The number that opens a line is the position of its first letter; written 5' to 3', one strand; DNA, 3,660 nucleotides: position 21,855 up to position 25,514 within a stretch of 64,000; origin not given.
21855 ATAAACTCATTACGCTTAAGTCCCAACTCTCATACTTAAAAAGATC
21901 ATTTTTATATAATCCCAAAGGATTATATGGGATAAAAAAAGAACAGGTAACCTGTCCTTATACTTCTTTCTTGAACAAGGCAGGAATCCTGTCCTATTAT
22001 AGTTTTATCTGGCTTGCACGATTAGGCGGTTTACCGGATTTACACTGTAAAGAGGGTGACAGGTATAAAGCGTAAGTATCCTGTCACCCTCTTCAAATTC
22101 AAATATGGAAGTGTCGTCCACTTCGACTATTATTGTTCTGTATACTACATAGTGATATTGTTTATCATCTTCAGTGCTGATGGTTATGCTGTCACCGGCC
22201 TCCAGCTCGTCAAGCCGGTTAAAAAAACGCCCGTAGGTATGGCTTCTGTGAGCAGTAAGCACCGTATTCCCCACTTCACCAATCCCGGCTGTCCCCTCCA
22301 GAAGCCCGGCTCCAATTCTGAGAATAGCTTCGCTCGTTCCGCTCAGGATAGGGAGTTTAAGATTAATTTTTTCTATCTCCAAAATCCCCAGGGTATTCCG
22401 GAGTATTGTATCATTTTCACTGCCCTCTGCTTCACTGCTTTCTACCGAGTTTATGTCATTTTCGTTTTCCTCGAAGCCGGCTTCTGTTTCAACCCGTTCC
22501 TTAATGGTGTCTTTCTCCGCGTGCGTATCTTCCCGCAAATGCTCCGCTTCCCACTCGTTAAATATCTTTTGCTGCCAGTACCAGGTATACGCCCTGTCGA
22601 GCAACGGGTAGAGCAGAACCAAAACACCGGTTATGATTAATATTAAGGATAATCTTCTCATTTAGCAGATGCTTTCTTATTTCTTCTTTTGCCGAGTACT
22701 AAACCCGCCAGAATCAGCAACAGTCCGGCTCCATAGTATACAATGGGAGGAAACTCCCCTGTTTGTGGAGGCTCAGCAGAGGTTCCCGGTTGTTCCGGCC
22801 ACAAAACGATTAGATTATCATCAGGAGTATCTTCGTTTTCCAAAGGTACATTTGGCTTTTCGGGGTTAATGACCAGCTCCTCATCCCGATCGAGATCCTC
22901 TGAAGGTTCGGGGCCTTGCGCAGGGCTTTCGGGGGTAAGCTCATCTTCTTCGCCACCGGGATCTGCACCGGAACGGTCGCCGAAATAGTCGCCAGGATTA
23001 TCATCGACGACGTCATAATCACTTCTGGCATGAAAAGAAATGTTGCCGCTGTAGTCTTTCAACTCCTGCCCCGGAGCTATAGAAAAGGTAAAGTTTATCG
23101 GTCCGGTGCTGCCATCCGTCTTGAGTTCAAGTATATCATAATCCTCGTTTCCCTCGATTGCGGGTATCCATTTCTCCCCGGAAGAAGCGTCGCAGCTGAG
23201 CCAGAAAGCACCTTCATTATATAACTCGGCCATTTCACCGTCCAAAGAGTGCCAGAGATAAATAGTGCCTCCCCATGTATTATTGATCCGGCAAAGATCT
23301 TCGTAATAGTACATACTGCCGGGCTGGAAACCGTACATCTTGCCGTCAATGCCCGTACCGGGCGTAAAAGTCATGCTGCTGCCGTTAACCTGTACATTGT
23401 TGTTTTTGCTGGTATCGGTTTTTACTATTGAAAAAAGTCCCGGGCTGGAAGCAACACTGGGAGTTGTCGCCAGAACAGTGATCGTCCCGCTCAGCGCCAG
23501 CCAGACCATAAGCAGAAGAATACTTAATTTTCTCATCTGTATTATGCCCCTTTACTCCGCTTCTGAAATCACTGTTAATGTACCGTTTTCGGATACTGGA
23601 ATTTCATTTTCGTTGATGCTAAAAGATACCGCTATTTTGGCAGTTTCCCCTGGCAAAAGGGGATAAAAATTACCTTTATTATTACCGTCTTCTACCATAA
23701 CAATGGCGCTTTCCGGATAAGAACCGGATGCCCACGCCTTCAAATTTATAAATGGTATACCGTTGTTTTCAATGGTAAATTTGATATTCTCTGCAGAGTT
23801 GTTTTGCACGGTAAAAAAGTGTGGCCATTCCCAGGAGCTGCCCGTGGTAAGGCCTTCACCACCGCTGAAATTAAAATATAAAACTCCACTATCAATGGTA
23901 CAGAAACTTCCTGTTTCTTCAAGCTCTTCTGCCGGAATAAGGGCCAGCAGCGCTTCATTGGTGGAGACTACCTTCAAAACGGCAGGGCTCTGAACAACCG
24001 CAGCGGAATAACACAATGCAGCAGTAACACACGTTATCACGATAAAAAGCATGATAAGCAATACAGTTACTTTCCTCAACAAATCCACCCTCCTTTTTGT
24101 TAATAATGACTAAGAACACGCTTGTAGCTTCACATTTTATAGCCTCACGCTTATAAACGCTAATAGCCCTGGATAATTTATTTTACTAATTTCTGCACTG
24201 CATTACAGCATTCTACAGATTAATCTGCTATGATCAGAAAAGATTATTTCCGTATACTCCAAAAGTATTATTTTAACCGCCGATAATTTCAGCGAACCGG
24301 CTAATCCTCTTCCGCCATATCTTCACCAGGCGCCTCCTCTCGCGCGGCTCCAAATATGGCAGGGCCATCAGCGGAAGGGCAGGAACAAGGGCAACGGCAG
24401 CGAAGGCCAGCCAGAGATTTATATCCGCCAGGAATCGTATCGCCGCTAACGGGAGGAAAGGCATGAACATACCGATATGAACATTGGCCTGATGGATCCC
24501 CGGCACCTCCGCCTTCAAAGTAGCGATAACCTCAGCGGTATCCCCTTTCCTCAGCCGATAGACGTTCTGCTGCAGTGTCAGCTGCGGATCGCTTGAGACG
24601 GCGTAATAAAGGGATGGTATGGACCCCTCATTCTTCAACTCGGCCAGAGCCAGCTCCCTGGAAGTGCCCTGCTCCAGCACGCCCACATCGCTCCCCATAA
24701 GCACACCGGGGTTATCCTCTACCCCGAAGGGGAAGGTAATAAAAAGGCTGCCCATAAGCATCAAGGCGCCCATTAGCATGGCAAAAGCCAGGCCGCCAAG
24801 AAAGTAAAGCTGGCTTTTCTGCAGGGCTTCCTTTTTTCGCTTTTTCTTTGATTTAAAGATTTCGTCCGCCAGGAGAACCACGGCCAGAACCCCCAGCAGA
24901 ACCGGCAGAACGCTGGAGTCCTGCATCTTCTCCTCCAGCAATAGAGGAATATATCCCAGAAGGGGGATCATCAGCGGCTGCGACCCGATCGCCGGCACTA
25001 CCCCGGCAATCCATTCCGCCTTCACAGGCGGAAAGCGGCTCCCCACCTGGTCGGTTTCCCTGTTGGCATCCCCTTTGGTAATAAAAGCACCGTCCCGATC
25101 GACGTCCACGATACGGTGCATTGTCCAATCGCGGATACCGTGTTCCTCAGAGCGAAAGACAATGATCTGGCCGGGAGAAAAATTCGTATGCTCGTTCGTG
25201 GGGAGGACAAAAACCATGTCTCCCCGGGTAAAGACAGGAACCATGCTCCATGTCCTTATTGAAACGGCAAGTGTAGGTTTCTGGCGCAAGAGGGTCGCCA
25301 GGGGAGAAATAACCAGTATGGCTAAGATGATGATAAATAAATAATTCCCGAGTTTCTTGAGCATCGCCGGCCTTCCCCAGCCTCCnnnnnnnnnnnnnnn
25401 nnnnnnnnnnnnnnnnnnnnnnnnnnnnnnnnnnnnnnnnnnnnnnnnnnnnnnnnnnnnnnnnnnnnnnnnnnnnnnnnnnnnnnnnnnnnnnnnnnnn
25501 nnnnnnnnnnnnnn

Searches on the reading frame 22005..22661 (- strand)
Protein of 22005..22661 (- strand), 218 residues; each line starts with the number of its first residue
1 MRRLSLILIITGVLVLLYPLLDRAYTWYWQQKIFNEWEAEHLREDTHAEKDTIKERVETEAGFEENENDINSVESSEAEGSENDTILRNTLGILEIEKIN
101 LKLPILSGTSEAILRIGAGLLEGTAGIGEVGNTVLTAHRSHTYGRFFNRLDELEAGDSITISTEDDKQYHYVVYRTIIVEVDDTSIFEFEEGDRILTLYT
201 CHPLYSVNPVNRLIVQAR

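Call 5: search_protein_families(library=pfam, proteins=[window:22005-22661:-], max_evalue=0.01)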
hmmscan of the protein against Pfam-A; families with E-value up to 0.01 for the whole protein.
window:22005-22661:- (218 aa): 1 family
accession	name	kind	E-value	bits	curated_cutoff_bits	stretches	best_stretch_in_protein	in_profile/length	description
PF04203.18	Sortase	-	6.9e-31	107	26.6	1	94-218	1-123/125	Sortase domain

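Call 6: search_protein_families(library=ncbifam, proteins=[window:22005-22661:-], max_evalue=0.01)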
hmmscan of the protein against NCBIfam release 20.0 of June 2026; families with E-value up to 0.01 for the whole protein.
window:22005-22661:- (218 aa): 7 families
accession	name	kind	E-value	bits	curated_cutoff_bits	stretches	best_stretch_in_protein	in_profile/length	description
NF033745.1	class_C_sortase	subfamily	7.3e-37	127.2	160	1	6-217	2-218/220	class C sortase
NF058671.1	sortase_SrtD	exception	1.5e-27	96.5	140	1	42-217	20-185/187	class D sortase, LPxTATN-specific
NF033747.1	class_E_sortase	subfamily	4.6e-26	92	160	1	4-217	4-203/211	class E sortase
TIGR01076.1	sortase_fam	subfamily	1e-23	83.6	39.35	1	92-216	1-124/136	sortase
NF033746.1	class_D_sortase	subfamily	5.8e-23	81.2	165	1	89-217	8-131/135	class D sortase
TIGR03784.1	marine_sortase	equivalog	6.5e-18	65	158.25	1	92-217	52-174/174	class GN sortase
NF033748.1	class_F_sortase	subfamily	1.5e-05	24.6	166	1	122-182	51-112/155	class F sortase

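Call 41: search_solved_structures(query=window:22005-22661:-, max_evalue=0.001)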
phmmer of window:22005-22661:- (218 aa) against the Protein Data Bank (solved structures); distinct sequences matched with E-value up to 0.001: 43.
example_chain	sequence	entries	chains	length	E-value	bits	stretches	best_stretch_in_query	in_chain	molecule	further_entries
7cg9_A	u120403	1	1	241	3.4e-16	62.9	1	55-215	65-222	Class C sortase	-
4d7w_A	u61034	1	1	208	3.7e-16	62.8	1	89-216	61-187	SORTASE FAMILY PROTEIN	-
24rr_A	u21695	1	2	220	5.2e-16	62.3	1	79-216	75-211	Ebp pilus assembly class C sortase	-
8t28_A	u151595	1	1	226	1.3e-15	61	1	63-208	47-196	Class C sortase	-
3g66_A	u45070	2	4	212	1.5e-15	60.8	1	87-216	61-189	Sortase C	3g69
6ixz_A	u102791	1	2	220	4.4e-14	56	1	89-216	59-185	Sortase family protein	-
7d6p_A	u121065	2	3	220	4.5e-14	56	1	89-216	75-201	Sortase family protein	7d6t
3re9_A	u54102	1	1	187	6.2e-14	55.5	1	87-216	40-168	Sortase-like protein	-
4g1h_A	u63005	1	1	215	4.3e-12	49.5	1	70-216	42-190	Sortase family protein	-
3o0p_A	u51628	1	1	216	4.8e-12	49.3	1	89-216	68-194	Sortase family protein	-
8gr6_A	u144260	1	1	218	5.9e-12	49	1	86-216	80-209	Sortase-like protein, putative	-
7cfj_A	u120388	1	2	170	8.2e-12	48.6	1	89-217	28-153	Class A sortase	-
7f87_A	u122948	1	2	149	8.6e-12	48.5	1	90-217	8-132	Class A sortase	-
2w1j_A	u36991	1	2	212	1.8e-11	47.5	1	45-216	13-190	PUTATIVE SORTASE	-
8gmx_A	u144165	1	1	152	2.9e-11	46.8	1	86-215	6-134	Class C sortase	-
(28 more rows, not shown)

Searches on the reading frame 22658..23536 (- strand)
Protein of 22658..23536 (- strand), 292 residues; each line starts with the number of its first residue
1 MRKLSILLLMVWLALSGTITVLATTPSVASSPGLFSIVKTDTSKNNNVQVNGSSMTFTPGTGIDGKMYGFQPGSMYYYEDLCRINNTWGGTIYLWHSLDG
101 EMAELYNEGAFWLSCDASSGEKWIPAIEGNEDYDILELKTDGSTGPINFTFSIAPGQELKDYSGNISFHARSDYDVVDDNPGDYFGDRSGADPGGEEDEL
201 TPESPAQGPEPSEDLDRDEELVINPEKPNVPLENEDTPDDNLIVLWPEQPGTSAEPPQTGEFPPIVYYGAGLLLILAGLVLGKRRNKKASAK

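Call 5: search_protein_families(library=pfam, proteins=[window:22658-23536:-], max_evalue=0.01)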
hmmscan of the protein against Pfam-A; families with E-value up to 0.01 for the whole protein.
window:22658-23536:- (292 aa): 1 family
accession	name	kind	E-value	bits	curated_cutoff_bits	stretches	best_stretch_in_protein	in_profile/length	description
PF00746.26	Gram_pos_anchor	-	0.0023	18.3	20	1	257-289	10-42/43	LPXTG cell wall anchor motif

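Call 6: search_protein_families(library=ncbifam, proteins=[window:22658-23536:-], max_evalue=0.01)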
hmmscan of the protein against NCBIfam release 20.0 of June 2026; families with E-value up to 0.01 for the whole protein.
window:22658-23536:- (292 aa): 1 family
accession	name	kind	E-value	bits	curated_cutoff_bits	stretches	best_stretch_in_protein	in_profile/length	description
TIGR01167.1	LPXTG_anchor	domain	5.1e-05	23.8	15.9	1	257-288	3-34/34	LPXTG cell wall anchor domain-containing protein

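Call 12: search_protein_families(library=pfam, proteins=[window:22658-23536:-], max_evalue=10)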
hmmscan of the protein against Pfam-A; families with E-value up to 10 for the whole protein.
window:22658-23536:- (292 aa): 1 family
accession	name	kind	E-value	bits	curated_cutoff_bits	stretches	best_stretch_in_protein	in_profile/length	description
PF00746.26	Gram_pos_anchor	-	0.0023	18.3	20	1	257-289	10-42/43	LPXTG cell wall anchor motif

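Call 67: predict_structure(alignment_id=A5)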
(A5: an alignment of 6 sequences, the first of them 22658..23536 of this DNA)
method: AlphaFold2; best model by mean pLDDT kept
length: 292 residues; sequences in the alignment: 6
mean_pLDDT: 50.1   pTM: 0.42
mean pLDDT of the five models: 50.1, 46.4, 44.9, 44.7, 42.2
residues with pLDDT >= 90: 0; 70-90: 52; 50-70: 87; < 50: 153
segments of 3 or more residues with pLDDT < 50: 13-33, 42-44, 61-80, 176-271, 282-292
pLDDT, mean of each block of 10 residues (from residue 1): 61 43 28 52 58 66 39 38 63 79 76 72 67 68 65 61 70 53 33 30 35 36 32 31 27 36 38 56 45 32
secondary structure, 60 per line:
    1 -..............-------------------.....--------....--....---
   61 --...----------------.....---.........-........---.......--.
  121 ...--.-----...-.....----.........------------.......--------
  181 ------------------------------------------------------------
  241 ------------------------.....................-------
elements in order: H2-15 E35-39 E48-51 E54-57 E82-86 E90-98 H100-107 E111-117 E120-123 E136-140 E145-153 E166-172 H265-285

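Call 70: fold_search(model_id=the predicted structure, library=pdb)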
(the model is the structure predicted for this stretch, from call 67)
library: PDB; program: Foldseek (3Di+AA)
matches with E <= 10: 892; with E <= 0.001: 0
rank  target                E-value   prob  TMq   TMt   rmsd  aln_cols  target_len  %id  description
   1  6tfk_A                1.6e-02  0.82  0.21  0.10   7.1       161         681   12  Vip3Aa toxin structure (released 2020-08-12)
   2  6tfj_B                2.3e-02  0.77  0.20  0.09   7.4       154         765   12  Vip3Aa protoxin structure (released 2020-08-12)
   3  6vls_D                2.6e-02  0.85  0.22  0.08   6.6       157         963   12  Structure of C-terminal fragment of Vip3A toxin (released 2020-07-22)
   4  6vls_B                2.9e-02  0.85  0.23  0.09   6.4       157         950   11  Structure of C-terminal fragment of Vip3A toxin (released 2020-07-22)
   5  6vls_C                3.8e-02  0.75  0.22  0.08   7.0       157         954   12  Structure of C-terminal fragment of Vip3A toxin (released 2020-07-22)
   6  9x1h_A                4.0e-02  0.51  0.20  0.32  11.6       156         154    7  Cryo-EM Structure of human complement C1s CUB domain in complex with RAY121 (released 2025-11-19)
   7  3m1h_B                4.3e-02  0.15  0.15  0.22  17.0       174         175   13  Crystal Structure Analysis of the K3 Cleaved Adhesin Domain of Lys-gingipain (Kgp) from Porphyromonas gingivalis w83 (released 2011-03-23)
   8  1nzi_B                4.8e-02  0.41  0.19  0.29  10.7       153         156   11  Crystal Structure of the CUB1-EGF Interaction Domain of Complement Protease C1s (released 2003-06-10)
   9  7vnj_A                4.8e-02  0.30  0.18  0.12  12.1       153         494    8  Complex structure of Clostridioides difficile enzymatic component (CDTa) and binding component (CDTb) pore with short  (released 2022-10-26)
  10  6cpr_A                4.8e-02  0.14  0.14  0.21  17.6       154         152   13  Crystal structure of 4-1BBL/4-1BB complex in C2 space group (released 2018-05-09)
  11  6tfj_A                5.1e-02  0.82  0.23  0.11   6.4       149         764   13  Vip3Aa protoxin structure (released 2020-08-12)
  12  8dhl_A                5.1e-02  0.33  0.17  0.07  11.0       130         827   13  Tannerella forsythia beta-glucuronidase (L2) (released 2023-05-17)
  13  2cdo_C                5.3e-02  0.21  0.14  0.25  12.3       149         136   14  structure of agarase carbohydrate binding module in complex with neoagarohexaose (released 2006-02-16)
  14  6vls_A                5.7e-02  0.63  0.20  0.08   6.2       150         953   11  Structure of C-terminal fragment of Vip3A toxin (released 2020-07-22)
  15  6v1v_A                6.0e-02  0.75  0.22  0.10   5.4       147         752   12  VIP3B (VIP3B_2160) adapted for crystallization (released 2019-12-18)
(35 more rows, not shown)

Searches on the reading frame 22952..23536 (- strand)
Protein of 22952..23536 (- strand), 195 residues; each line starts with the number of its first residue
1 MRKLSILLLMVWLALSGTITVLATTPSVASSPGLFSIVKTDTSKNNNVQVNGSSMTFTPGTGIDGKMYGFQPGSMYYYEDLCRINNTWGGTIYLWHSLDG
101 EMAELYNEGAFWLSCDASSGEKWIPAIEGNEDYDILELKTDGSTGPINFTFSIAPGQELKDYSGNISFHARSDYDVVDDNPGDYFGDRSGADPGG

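Call 60: find_homologous_proteins(query=window:22952-23536:-, max_evalue=0.001)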
Query seq(195 aa) (195 aa): 5 proteins with E <= 0.001 among 90 candidates.
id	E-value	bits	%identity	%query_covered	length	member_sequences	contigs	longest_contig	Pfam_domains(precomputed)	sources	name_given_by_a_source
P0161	9.6e-128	442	99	100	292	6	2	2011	-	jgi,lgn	jgi:LPXTG-motif cell wall-anchored protein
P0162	2.1e-117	408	92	100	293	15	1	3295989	-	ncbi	-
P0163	1.2e-116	406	92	99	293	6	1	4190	-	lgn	-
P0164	2.0e-108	379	90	92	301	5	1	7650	-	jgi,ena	jgi:LPXTG-motif cell wall-anchored protein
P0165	9.0e-51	190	52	93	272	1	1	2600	-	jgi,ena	-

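Call 61: find_encoding_contigs(protein=P0162, flank=10000, max_places=2)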
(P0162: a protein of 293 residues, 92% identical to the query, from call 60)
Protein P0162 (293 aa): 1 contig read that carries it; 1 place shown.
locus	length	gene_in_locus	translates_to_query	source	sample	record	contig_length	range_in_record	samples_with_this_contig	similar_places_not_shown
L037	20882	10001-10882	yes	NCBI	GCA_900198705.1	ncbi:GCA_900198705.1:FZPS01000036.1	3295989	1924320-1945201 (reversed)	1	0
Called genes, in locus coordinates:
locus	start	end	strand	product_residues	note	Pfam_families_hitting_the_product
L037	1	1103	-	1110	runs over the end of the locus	PF13476:AAA_23 (weak)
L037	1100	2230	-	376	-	PF00149:Metallophos, PF12850:Metallophos_2 (weak)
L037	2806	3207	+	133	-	PF02391:MoaE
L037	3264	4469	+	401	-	PF05762:VWA_CoxE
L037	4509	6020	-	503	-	PF00501:AMP-binding, PF13193:AMP-binding_C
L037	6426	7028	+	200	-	PF02663:FmdE, PF01258:zf-dskA_traR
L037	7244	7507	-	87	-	PF13183:Fer4_8 (faint), PF25160:LdpA_Fe-S-bd (faint), PF00037:Fer4 (weak), PF12837:Fer4_6 (weak), PF13237:Fer4_10 (weak), PF14697:Fer4_21 (weak), PF12838:Fer4_7, PF13187:Fer4_9, +3 more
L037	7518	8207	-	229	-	PF01558:POR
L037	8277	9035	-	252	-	PF02775:TPP_enzyme_C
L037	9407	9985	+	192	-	-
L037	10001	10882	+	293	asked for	-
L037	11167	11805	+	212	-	PF04203:Sortase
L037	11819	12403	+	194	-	PF07238:PilZ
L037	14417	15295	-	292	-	PF12911:OppC_N, PF00528:BPD_transp_1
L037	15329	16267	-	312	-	PF19300:BPD_transp_1_N, PF00528:BPD_transp_1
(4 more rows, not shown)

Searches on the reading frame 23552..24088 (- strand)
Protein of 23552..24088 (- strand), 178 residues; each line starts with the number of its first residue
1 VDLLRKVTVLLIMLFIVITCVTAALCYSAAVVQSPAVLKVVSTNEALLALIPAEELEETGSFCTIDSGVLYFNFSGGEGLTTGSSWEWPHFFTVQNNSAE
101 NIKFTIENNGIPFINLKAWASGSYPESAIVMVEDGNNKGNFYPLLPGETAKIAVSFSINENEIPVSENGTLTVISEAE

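Call 5: search_protein_families(library=pfam, proteins=[window:23552-24088:-], max_evalue=0.01)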
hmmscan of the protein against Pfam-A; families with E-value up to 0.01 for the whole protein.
window:23552-24088:- (178 aa): 0 families

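Call 6: search_protein_families(library=ncbifam, proteins=[window:23552-24088:-], max_evalue=0.01)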
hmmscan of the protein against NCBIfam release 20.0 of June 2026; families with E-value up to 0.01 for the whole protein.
window:23552-24088:- (178 aa): 0 families

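Call 12: search_protein_families(library=pfam, proteins=[window:23552-24088:-], max_evalue=10)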
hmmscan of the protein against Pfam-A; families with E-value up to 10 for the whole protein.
window:23552-24088:- (178 aa): 1 family
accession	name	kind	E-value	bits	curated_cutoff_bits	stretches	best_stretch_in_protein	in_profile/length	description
PF21633.3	MOV-10_Ig-like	-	0.054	14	27.4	1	92-159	26-93/126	Helicase MOV-10, Ig-like domain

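Call 45: search_protein_families(library=ncbifam, proteins=[window:23552-24088:-], max_evalue=10)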
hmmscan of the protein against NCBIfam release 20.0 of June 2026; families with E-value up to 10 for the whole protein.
window:23552-24088:- (178 aa): 0 families

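Call 51: find_homologous_proteins(query=window:23552-24088:-, max_evalue=0.001)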
Query window:23552-24088:- (178 aa): 6 proteins with E <= 0.001 among 353 candidates.
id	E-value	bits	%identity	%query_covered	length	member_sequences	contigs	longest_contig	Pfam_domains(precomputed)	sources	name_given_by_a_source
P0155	5.9e-110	383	99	100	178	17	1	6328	-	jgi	jgi:hypothetical protein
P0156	7.3e-99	347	95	98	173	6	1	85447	-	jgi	jgi:hypothetical protein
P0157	1.9e-69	251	69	98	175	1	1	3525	-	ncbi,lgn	-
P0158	3.5e-69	250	71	98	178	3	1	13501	-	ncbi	-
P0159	7.6e-69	249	70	98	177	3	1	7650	-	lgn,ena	-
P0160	4.8e-68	247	67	98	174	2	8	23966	-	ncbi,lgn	ncbi:MAG: hypothetical protein ACOX6X_05065 [Dethiobacteria bacterium]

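Call 52: find_encoding_contigs(protein=P0158, flank=10000, max_places=2)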
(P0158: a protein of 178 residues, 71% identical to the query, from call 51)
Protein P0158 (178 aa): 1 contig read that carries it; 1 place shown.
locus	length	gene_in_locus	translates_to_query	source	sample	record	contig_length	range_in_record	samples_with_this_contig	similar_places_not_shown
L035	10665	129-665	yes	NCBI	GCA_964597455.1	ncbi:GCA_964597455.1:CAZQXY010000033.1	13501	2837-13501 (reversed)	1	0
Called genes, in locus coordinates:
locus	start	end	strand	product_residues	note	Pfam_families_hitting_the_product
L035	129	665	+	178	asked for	-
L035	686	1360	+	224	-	-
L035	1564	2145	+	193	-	PF07238:PilZ (weak)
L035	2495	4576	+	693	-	-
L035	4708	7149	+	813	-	-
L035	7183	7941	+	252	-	-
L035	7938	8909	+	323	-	-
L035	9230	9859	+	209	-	PF12389:Peptidase_M73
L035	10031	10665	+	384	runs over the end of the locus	PF12389:Peptidase_M73 (faint)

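Call 53: find_encoding_contigs(protein=P0156, flank=10000, max_places=2)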
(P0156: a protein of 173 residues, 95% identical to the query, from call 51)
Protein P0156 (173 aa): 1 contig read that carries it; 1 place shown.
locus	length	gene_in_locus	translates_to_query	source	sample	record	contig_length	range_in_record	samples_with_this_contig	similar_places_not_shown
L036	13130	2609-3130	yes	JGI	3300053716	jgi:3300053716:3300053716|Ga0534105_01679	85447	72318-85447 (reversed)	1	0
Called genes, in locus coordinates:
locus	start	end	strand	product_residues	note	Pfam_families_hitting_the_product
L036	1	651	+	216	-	?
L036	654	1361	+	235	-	PF00072:Response_reg, PF00196:GerE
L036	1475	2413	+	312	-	-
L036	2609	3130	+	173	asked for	-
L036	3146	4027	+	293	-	-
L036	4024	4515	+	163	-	PF04203:Sortase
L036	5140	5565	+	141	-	-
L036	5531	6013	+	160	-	-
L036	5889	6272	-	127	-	-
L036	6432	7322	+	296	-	-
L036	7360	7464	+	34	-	-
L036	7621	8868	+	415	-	PF14294:DUF4372, PF01609:DDE_Tnp_1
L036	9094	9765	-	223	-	PF00004:AAA (faint), PF13401:AAA_22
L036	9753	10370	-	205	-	PF13518:HTH_28 (weak), PF13565:HTH_32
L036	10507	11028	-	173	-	PF20020:DUF6431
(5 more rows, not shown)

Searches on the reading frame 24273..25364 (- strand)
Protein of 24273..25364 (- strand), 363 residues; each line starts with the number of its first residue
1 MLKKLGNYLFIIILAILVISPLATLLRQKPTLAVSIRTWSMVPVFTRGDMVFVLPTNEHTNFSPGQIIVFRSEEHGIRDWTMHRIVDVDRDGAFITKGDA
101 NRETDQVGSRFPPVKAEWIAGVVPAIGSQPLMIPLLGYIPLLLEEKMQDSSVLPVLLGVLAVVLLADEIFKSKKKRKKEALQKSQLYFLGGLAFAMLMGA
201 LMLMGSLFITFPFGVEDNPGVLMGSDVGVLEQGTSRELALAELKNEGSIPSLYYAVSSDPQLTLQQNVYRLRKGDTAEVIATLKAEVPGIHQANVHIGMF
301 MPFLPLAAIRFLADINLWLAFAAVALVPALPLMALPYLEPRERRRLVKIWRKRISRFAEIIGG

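Call 5: search_protein_families(library=pfam, proteins=[window:24273-25364:-], max_evalue=0.01)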
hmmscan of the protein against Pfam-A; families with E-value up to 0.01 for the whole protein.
window:24273-25364:- (363 aa): 2 families
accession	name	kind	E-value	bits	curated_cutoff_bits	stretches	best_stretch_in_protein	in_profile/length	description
PF00717.28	Peptidase_S24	-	0.00013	22.1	23.3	1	24-79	28-76/116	Peptidase S24-like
PF10502.14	Peptidase_S26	-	0.0003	21.2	22.9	1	12-74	4-67/168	Signal peptidase, peptidase S26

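Call 6: search_protein_families(library=ncbifam, proteins=[window:24273-25364:-], max_evalue=0.01)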
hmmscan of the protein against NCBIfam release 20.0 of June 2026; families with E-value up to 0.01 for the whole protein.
window:24273-25364:- (363 aa): 4 families
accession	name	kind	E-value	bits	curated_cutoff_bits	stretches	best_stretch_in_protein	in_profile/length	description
TIGR02228.1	sigpep_I_arch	equivalog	4.9e-19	68.7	51.85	1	9-166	10-155/158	signal peptidase I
NF046067.1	SigPepSipWBacil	equivalog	5.4e-10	39.2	190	1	36-175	43-171/189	signal peptidase I SipW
TIGR02754.1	sod_Ni_protease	equivalog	6.2e-06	26.6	63.25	1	39-123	6-88/90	nickel-type superoxide dismutase maturation protease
TIGR02227.1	sigpep_I_bact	equivalog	0.00027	20.9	47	1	13-91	2-80/162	signal peptidase I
